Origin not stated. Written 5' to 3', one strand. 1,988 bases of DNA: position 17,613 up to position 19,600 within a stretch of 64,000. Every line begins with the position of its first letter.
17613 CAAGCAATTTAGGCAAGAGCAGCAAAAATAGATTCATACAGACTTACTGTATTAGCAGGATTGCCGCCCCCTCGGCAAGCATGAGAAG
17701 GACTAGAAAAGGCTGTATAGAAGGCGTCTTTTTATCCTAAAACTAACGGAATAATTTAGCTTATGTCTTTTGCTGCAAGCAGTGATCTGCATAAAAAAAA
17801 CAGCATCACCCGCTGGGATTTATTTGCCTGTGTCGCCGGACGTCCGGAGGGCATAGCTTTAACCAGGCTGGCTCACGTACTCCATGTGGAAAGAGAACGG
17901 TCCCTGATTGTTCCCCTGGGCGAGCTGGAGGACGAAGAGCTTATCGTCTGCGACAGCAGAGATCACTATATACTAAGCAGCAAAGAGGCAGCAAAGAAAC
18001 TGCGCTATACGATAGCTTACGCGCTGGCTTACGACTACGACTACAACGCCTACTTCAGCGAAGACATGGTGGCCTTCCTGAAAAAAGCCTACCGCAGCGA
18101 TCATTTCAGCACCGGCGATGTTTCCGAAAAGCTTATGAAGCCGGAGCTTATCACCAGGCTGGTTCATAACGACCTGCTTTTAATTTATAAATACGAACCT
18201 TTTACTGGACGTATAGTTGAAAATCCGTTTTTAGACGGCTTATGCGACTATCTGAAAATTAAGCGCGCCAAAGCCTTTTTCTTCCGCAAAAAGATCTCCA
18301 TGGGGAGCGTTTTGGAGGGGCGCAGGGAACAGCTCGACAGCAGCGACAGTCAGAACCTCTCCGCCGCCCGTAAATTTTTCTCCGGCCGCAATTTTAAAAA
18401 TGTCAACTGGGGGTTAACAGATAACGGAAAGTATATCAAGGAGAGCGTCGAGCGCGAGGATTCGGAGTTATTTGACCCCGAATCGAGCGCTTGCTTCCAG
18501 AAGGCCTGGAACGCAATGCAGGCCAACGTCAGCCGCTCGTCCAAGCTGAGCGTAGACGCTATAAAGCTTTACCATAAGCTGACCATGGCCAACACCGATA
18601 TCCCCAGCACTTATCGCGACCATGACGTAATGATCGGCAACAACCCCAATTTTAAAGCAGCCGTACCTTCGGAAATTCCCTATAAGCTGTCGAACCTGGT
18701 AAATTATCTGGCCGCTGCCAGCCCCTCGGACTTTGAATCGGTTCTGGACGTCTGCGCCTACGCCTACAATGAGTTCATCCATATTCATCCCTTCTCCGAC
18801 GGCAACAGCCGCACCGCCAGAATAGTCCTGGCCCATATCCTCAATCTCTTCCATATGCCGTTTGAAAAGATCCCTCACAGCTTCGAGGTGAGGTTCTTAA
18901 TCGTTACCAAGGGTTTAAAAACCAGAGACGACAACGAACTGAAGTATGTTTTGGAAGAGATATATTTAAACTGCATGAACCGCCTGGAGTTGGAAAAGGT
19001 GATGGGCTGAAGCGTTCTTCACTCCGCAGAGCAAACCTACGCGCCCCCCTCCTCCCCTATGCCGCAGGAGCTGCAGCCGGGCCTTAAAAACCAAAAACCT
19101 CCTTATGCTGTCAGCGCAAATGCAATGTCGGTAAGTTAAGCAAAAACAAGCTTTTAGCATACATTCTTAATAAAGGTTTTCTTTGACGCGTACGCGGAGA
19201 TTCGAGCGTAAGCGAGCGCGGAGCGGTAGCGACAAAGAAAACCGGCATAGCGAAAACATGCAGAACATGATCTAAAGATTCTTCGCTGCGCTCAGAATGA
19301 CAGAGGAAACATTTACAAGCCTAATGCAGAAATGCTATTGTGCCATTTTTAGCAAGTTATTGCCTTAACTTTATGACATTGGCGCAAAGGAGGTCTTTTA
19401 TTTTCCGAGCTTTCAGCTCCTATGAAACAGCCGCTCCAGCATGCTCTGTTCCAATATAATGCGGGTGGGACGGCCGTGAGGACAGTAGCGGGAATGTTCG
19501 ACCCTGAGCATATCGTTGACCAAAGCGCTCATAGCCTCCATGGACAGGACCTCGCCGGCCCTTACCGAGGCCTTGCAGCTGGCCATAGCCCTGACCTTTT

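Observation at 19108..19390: Previously unnoticed dispersed ~178-bp intergenic repeat element with CTGTC...GACAG termini (MITE/REP-like family)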

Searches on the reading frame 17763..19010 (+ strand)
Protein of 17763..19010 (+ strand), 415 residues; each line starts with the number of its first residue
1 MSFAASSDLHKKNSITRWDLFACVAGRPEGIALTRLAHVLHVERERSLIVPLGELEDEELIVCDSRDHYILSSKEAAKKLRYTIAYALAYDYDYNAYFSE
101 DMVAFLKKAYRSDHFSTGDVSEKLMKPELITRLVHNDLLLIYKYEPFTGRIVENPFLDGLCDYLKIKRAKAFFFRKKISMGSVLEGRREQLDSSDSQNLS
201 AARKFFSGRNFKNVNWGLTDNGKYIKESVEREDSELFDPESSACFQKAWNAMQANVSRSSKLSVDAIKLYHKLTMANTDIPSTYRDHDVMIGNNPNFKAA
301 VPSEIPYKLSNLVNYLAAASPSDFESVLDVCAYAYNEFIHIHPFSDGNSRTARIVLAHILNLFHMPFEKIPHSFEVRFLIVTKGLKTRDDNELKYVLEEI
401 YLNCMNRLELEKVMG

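Call 16: find_encoding_contigs(protein=window:17763-19010:+, flank=10000, max_places=6)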
Protein window:17763-19010:+ (415 aa): 1 contig read that carries it; 1 place shown.
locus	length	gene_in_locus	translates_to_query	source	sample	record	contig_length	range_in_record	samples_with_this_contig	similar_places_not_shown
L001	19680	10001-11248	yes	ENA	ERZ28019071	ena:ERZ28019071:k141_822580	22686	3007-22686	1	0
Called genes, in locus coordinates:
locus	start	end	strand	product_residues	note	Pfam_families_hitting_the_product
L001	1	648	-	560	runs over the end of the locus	PF00485:PRK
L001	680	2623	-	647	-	PF04851:ResIII (weak), PF00270:DEAD, PF00271:Helicase_C, PF03880:DbpA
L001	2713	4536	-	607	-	PF00140:Sigma70_r1_2, PF04542:Sigma70_r2, PF04539:Sigma70_r3, PF04545:Sigma70_r4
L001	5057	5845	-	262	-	-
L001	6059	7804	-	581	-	PF01807:Zn_ribbon_DnaG, PF08275:DNAG_N, PF01751:Toprim, PF13155:Toprim_2, PF13362:Toprim_3 (weak), PF13662:Toprim_4, PF10410:DnaB_bind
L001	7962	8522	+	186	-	-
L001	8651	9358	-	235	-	PF01479:S4, PF00849:PseudoU_synth_2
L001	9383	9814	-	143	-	PF01894:YjbQ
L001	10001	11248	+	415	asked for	PF02661:Fic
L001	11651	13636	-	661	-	PF02518:HATPase_c, PF13589:HATPase_c_3, PF01119:DNA_mis_repair, PF08676:MutL_C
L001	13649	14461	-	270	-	PF01522:Polysacc_deac_1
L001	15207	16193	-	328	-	-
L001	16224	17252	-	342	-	PF00482:T2SSF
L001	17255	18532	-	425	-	-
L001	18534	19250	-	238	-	-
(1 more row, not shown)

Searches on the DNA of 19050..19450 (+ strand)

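Call 47: search_rna_families(source=window, start=19050, end=19450, threshold=evalue, max_evalue=10)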
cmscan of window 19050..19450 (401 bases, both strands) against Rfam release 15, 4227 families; matches with E-value up to 10: 2.
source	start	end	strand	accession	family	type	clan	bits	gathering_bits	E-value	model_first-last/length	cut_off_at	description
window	19299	19361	+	RF02303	TtnuCD28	Gene; snRNA; snoRNA; CD-box;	-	16.5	70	9.2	1-64/64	no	Tetrahymena snoRNA TtnuCD28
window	19310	19381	+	RF03988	mir-6301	Gene; miRNA;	-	15.8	70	1.6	1-78/78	no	mir-6301 microRNA precursor family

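Call 82: search_dna_similar(query=window:19123-19381:+, collection=plasmids, mode=distant, max_evalue=0.01, max_rows=10)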
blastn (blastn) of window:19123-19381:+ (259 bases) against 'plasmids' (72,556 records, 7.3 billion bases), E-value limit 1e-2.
Records with a match: 2; places in all: 3; records where one place covers at least 80% of the query: 0.
Best place of each record, by identity: >=99% 1; 95-99% 1.
By first word of the organism name: Calothrix 2.
By predicted mobility (MOB-suite, as given by PLSDB): mobilizable 1; non-mobilizable 1.
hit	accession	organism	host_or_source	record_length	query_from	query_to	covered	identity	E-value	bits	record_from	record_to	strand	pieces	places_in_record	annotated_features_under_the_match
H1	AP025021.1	Calothrix sp. PCC 7716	-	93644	151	181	12%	96.8%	4e-4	53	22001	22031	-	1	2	hypothetical protein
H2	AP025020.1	Calothrix sp. PCC 7716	-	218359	153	180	11%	100.0%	4e-4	52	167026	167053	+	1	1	none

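Call 83: search_dna_similar(query=window:19123-19381:+, collection=phages, mode=distant, max_evalue=0.01, max_rows=10)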
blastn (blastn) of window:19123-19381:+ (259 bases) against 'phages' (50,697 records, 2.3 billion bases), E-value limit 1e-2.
No match.

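Call 84: get_annotated_region(hit=H2, flank=1500)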
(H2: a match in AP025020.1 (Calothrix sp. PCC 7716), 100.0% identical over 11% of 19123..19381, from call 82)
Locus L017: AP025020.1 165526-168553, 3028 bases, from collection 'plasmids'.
description: Calothrix sp. PCC 7716 plasmid Cal7716_p2 DNA, complete genome
organism: Calothrix sp. PCC 7716 (NCBI taxid 2853227)
taxonomy: Bacteria; Cyanobacteriota; Cyanophyceae; Nostocales; Calotrichaceae; Calothrix; Calothrix sp. PCC 7716
host: -; source: -; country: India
typing (MOB-suite, as given by PLSDB): non-mobilizable
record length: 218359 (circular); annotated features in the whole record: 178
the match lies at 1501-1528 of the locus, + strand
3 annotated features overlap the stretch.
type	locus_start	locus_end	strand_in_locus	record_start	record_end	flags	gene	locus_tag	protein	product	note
CDS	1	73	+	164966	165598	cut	-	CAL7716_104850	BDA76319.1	hypothetical protein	-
CDS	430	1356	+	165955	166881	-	-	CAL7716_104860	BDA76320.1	hypothetical protein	-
CDS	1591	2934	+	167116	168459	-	-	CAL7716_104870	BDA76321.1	hypothetical protein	-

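Call 85: get_annotated_region(hit=H1, flank=1500)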
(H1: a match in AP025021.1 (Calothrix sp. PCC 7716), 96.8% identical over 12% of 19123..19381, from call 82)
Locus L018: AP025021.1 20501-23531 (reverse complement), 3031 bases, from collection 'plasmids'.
description: Calothrix sp. PCC 7716 plasmid Cal7716_p3 DNA, complete genome
organism: Calothrix sp. PCC 7716 (NCBI taxid 2853227)
taxonomy: Bacteria; Cyanobacteriota; Cyanophyceae; Nostocales; Calotrichaceae; Calothrix; Calothrix sp. PCC 7716
host: -; source: -; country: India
typing (MOB-suite, as given by PLSDB): mobilizable; relaxase MOBP
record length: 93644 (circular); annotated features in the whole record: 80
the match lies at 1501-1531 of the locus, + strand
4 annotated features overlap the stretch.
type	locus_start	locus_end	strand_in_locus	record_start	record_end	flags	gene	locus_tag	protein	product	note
CDS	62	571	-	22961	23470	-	-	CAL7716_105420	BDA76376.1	hypothetical protein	-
CDS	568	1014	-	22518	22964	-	-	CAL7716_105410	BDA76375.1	hypothetical protein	-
CDS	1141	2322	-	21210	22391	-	-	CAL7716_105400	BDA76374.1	hypothetical protein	-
CDS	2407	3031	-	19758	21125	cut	-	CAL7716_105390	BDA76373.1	DnaB helicase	-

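Call 89: search_dna_similar(query=window:19273-19306:+, collection=plasmids, mode=distant, max_evalue=10, max_rows=40)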
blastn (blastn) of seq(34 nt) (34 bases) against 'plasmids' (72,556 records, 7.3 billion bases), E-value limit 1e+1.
Records with a match: 13; places in all: 21; records where one place covers at least 80% of the query: 10.
Best place of each record, by identity: >=99% 3; 95-99% 1; 90-95% 2; 80-90% 7.
By first word of the organism name: Planktothrix 3; Calothrix 2; Hymenobacter 2; Phocaeicola 2; Oscillatoria 1; Granulicella 1; Aquicella 1; Pseudoalteromonas 1.
By predicted mobility (MOB-suite, as given by PLSDB): non-mobilizable 11; mobilizable 1; conjugative 1.
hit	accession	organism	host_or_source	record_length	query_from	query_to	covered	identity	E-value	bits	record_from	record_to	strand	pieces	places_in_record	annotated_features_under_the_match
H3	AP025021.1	Calothrix sp. PCC 7716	-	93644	1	31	91%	96.8%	1e-5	53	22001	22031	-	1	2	hypothetical protein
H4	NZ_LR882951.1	Planktothrix agardhii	-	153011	1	32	94%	87.5%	3e-1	37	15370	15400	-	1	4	BREX-1 system adenine-specific DNA-methyltransferase PglX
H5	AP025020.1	Calothrix sp. PCC 7716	-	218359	3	30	82%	100.0%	1e-5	52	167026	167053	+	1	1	none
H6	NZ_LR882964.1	Planktothrix agardhii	-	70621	4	34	91%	87.1%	7e-2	39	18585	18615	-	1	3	none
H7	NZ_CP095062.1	Hymenobacter volaticus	single cell,air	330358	4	32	85%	90.0%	3e-1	38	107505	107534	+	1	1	none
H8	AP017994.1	Planktothrix agardhii NIES-204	-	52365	4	32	85%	89.7%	7e-2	40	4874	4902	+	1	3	none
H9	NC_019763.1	Oscillatoria nigro-viridis PCC 7112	-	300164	4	32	85%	89.7%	7e-2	40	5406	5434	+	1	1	none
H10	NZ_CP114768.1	Hymenobacter canadensis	whole organism,lake water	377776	1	29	85%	86.7%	3e+0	34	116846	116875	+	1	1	none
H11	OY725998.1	Phocaeicola massiliensis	-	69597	4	31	82%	89.3%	3e-1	38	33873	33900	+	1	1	record has no annotation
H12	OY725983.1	Phocaeicola massiliensis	-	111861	4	32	85%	86.2%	9e-1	36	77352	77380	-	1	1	record has no annotation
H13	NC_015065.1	Granulicella tundricola MP5ACTX9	-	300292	7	29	68%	100.0%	6e-3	43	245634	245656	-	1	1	none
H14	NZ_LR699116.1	Aquicella lusitana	Borehole HDN1, spa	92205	9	32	71%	91.7%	9e-1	36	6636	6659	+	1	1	none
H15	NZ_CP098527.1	Pseudoalteromonas sp. KG3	whole organism,Cheese rind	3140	9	26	53%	100.0%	3e+0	34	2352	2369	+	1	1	none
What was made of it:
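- Tried and rejected: Only the 23-31-nt module matched (calls 82, 83, 89).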

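Call 90: get_annotated_region(hit=H9, flank=2500)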
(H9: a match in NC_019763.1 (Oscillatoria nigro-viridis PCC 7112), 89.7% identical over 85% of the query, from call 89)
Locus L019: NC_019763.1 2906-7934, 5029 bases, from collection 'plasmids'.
description: Oscillatoria nigro-viridis PCC 7112 plasmid pOSC7112.01, complete sequence
organism: Oscillatoria nigro-viridis PCC 7112 (NCBI taxid 179408)
taxonomy: Bacteria; Cyanobacteriota; Cyanophyceae; Oscillatoriales; Oscillatoriaceae; Oscillatoria; Oscillatoria nigro-viridis; Oscillatoria nigro-viridis PCC 7112
host: -; source: -; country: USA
typing (MOB-suite, as given by PLSDB): conjugative; replicon rep_cluster_1695; relaxase MOBP; mating-pair formation MPF_T
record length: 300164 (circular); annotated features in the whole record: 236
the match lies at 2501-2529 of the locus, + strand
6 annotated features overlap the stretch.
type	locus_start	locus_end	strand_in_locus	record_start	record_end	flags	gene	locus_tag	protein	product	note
CDS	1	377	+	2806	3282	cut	-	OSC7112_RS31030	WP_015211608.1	DUF2808 domain-containing protein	-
CDS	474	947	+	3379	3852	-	-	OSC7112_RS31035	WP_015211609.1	DUF2808 domain-containing protein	-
CDS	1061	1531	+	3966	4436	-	-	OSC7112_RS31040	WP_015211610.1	DUF2808 domain-containing protein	-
CDS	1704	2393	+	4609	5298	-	rppA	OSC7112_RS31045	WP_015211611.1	two-component system response regulator RppA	GO:0006355 - regulation of DNA-templated transcription [Evidence IEA]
CDS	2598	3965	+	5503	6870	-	rppB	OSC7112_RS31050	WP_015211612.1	two-component system sensor histidine kinase RppB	-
CDS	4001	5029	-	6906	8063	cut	-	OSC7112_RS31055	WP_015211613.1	transposase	GO:0006313 - DNA transposition [Evidence IEA]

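Call 91: get_annotated_region(hit=H7, flank=2500)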
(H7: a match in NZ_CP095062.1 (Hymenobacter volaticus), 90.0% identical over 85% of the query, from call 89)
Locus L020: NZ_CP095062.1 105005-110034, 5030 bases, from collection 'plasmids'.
description: Hymenobacter volaticus strain 5420 S-77 plasmid unnamed1, complete sequence
organism: Hymenobacter volaticus (NCBI taxid 2932254)
taxonomy: Bacteria; Bacteroidota; Cytophagia; Cytophagales; Hymenobacteraceae; Hymenobacter; Hymenobacter volaticus
host: -; source: single cell,air; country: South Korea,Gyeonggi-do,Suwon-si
typing (MOB-suite, as given by PLSDB): non-mobilizable
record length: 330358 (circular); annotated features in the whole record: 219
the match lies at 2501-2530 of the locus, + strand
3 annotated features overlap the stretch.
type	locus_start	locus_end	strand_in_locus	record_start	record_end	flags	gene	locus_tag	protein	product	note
CDS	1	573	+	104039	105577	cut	-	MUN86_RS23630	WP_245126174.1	RagB/SusD family nutrient uptake outer membrane protein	-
CDS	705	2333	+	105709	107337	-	-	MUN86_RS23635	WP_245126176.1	glycoside hydrolase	-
CDS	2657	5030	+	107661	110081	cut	-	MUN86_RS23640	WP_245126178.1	sugar-binding domain-containing protein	GO:0005975 - carbohydrate metabolic process [Evidence IEA]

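Call 92: get_annotated_region(hit=H13, flank=2500)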
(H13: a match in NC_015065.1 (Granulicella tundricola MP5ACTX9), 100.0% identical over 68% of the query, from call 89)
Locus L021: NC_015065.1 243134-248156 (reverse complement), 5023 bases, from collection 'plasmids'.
description: Granulicella tundricola MP5ACTX9 plasmid pACIX902, complete sequence
organism: Granulicella tundricola MP5ACTX9 (NCBI taxid 1198114)
taxonomy: Bacteria; Acidobacteriota; Terriglobia; Terriglobales; Acidobacteriaceae; Granulicella; Granulicella tundricola; Granulicella tundricola MP5ACTX9
host: -; source: -; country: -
typing (MOB-suite, as given by PLSDB): non-mobilizable; replicon rep_cluster_837
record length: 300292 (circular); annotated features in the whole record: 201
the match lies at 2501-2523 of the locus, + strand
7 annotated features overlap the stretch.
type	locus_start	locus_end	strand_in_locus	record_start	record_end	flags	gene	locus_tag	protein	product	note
CDS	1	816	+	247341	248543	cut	-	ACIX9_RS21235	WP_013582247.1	NAD(P)/FAD-dependent oxidoreductase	-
CDS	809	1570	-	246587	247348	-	cobF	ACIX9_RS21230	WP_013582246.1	precorrin-6A synthase (deacetylating)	GO:0009236 - cobalamin biosynthetic process [Evidence IEA]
CDS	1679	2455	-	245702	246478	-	-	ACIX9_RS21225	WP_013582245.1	cobalt-precorrin-6A reductase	GO:0009236 - cobalamin biosynthetic process [Evidence IEA]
CDS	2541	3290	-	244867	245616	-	cobM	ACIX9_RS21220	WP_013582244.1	precorrin-4 C(11)-methyltransferase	GO:0009236 - cobalamin biosynthetic process [Evidence IEA]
CDS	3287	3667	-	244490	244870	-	-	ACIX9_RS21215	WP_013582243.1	cobalamin biosynthesis protein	-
CDS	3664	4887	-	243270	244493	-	-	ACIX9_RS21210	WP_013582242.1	bifunctional cobalt-precorrin-7 (C(5))-methyltransferase/cobalt-precorrin-6B (C(15))-methyltransferase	-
CDS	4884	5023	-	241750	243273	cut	-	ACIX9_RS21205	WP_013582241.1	precorrin-2 C(20)-methyltransferase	GO:0009236 - cobalamin biosynthetic process [Evidence IEA]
